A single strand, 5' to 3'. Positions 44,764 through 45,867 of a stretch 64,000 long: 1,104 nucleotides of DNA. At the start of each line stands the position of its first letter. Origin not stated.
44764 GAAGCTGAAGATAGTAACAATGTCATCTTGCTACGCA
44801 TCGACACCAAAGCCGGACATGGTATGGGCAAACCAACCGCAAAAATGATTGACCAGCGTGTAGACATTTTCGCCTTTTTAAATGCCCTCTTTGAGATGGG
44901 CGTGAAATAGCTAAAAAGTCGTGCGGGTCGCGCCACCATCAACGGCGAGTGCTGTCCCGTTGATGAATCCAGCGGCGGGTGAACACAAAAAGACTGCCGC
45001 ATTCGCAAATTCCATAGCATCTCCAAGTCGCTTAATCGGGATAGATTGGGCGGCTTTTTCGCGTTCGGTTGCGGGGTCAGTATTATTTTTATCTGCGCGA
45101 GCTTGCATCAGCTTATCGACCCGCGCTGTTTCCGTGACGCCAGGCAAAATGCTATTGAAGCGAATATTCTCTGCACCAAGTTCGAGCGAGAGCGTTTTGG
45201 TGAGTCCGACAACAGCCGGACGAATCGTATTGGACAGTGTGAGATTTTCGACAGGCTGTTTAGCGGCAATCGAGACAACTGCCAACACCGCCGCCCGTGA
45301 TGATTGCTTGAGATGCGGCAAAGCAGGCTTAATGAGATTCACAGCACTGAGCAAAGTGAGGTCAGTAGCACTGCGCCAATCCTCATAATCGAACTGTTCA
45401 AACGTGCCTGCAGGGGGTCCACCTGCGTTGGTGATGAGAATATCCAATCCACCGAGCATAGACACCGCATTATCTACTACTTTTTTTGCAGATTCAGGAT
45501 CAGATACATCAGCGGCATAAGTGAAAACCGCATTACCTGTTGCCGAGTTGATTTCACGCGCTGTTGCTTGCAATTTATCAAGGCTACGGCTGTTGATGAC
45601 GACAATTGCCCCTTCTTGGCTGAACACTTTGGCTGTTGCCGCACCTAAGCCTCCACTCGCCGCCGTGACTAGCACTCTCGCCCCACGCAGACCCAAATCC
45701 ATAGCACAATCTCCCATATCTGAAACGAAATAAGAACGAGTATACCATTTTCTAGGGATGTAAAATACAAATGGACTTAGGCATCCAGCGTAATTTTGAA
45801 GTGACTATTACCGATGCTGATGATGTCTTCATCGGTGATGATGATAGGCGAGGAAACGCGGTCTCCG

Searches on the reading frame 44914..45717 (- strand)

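Call 67: search_protein_families(library=pfam, proteins=[window:44914-45717:-], max_evalue=0.00001)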
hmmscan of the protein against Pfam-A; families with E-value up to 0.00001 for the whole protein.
window:44914-45717:- (268 aa): 4 families
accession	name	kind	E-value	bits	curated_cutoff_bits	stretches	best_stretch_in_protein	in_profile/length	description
PF13561.12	adh_short_C2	-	2e-49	168.7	27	1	20-264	4-236/236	Enoyl-(Acyl carrier protein) reductase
PF00106.31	adh_short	-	2.1e-42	145.3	26.6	1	15-205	3-192/195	short chain dehydrogenase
PF08659.16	KR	-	5.8e-09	36.5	22.6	1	14-128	2-119/180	KR domain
PF23441.1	SDR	-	3.4e-07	30.3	27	1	14-262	9-254/258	SDR-like rossmann domain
